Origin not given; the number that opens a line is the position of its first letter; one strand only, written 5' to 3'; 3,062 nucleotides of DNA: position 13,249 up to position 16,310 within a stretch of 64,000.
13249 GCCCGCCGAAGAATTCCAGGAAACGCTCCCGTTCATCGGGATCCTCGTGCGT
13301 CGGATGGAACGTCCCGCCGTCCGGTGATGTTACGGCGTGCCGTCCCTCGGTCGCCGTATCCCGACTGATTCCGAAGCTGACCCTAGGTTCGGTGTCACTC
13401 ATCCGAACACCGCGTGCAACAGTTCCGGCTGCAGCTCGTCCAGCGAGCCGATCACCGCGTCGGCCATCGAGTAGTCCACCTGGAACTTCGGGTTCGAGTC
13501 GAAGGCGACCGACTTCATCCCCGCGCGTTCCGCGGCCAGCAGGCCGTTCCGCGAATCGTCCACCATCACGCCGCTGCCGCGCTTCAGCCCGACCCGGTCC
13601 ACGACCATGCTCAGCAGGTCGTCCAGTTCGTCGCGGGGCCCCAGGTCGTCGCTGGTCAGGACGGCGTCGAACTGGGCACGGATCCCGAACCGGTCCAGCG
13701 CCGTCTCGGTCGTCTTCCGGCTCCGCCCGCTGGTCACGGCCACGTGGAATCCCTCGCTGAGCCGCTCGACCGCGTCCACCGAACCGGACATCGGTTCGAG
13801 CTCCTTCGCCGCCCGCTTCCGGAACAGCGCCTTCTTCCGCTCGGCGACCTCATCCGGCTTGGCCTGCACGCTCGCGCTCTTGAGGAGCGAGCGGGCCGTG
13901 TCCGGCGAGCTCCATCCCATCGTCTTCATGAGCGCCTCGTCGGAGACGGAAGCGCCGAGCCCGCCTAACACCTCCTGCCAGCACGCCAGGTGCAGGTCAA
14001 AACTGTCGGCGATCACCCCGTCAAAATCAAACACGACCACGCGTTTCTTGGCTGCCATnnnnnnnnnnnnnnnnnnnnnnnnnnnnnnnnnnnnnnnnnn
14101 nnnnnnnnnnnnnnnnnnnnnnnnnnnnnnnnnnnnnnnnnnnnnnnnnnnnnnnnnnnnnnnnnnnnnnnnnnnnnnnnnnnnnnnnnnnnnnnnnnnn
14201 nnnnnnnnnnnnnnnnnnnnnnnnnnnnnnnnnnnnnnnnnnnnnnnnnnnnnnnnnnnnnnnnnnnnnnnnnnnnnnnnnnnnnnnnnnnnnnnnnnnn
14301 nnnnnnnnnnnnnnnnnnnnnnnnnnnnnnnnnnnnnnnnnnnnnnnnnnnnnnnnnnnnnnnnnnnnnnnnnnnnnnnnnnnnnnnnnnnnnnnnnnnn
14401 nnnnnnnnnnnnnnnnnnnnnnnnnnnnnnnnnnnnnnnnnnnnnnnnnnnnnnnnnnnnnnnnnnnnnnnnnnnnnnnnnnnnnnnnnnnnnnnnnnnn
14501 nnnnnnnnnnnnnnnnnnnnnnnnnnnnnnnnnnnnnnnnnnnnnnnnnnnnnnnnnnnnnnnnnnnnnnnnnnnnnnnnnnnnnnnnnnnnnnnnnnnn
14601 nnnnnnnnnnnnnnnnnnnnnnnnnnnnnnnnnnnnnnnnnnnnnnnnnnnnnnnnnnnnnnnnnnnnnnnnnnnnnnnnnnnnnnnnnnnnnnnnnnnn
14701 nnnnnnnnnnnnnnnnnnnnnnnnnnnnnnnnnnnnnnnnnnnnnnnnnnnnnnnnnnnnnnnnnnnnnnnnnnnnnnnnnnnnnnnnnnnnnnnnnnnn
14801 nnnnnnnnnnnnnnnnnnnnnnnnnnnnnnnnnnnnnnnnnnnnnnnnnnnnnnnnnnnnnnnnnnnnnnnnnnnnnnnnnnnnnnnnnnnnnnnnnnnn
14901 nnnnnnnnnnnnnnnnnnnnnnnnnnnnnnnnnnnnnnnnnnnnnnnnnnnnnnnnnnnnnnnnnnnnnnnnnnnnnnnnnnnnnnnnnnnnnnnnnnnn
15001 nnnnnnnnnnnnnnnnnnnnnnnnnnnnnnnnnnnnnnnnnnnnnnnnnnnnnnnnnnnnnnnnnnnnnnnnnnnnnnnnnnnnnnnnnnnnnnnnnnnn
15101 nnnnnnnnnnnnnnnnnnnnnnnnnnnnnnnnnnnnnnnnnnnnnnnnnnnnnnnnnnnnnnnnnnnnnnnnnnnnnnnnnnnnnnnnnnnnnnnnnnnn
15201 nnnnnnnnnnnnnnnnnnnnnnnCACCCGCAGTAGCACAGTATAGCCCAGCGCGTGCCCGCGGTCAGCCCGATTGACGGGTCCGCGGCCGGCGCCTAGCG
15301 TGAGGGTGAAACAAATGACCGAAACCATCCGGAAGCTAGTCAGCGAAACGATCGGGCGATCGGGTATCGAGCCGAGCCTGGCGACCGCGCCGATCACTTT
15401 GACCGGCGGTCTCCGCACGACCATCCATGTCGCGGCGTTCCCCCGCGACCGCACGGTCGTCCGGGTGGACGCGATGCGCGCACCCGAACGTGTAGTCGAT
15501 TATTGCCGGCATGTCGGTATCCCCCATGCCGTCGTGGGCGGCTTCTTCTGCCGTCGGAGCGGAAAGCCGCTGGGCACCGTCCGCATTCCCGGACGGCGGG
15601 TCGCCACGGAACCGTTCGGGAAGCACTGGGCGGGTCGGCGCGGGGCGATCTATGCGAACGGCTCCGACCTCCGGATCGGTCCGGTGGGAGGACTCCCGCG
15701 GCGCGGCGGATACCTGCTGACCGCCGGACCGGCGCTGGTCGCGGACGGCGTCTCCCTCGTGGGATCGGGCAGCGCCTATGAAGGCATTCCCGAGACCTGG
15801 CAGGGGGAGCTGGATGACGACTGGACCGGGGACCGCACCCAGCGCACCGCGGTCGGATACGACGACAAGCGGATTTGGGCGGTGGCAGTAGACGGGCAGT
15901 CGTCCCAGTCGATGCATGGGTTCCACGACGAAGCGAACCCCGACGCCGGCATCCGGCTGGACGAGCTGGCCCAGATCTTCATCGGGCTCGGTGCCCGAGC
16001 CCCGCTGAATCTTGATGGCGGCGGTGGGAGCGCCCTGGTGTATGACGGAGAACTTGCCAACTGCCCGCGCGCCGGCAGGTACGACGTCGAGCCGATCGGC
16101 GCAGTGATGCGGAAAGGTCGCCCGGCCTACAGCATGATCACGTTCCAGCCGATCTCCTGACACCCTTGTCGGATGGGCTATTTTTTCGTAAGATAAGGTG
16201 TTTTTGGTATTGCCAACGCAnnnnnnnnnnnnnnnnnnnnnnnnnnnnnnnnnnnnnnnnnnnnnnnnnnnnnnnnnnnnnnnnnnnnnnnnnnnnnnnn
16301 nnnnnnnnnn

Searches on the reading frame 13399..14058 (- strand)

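Call 74: search_protein_families(library=pfam, proteins=[window:13399-14058:-], max_evalue=0.001)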
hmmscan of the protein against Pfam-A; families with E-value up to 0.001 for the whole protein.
window:13399-14058:- (219 aa): 3 families
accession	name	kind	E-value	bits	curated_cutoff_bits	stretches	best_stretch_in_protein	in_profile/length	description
PF13419.12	HAD_2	-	1.2e-26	94.3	23.8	1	8-185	1-177/178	Haloacid dehalogenase-like hydrolase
PF00702.32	Hydrolase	-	1.9e-19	71.3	26.4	1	6-180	2-191/191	haloacid dehalogenase-like hydrolase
PF12710.13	HAD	-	2.8e-07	31.6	27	1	8-136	1-130/189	haloacid dehalogenase-like hydrolase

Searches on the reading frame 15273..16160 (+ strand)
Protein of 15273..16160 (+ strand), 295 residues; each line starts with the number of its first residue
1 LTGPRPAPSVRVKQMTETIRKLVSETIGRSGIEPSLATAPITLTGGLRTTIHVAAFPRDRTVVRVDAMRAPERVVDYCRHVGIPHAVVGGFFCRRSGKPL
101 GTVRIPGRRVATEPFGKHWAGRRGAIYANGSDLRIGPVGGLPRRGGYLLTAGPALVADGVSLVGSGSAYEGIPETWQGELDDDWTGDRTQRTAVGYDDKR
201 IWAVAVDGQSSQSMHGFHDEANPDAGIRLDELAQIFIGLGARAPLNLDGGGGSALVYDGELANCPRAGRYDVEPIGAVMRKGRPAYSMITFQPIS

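Call 75: search_protein_families(library=pfam, proteins=[window:15273-16160:+], max_evalue=0.001)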
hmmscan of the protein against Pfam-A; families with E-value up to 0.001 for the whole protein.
window:15273-16160:+ (295 aa): 1 family
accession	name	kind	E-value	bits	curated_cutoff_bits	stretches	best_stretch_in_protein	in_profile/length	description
PF09992.14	NAGPA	-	1.3e-18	68.2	25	1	86-266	6-155/169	Phosphodiester glycosidase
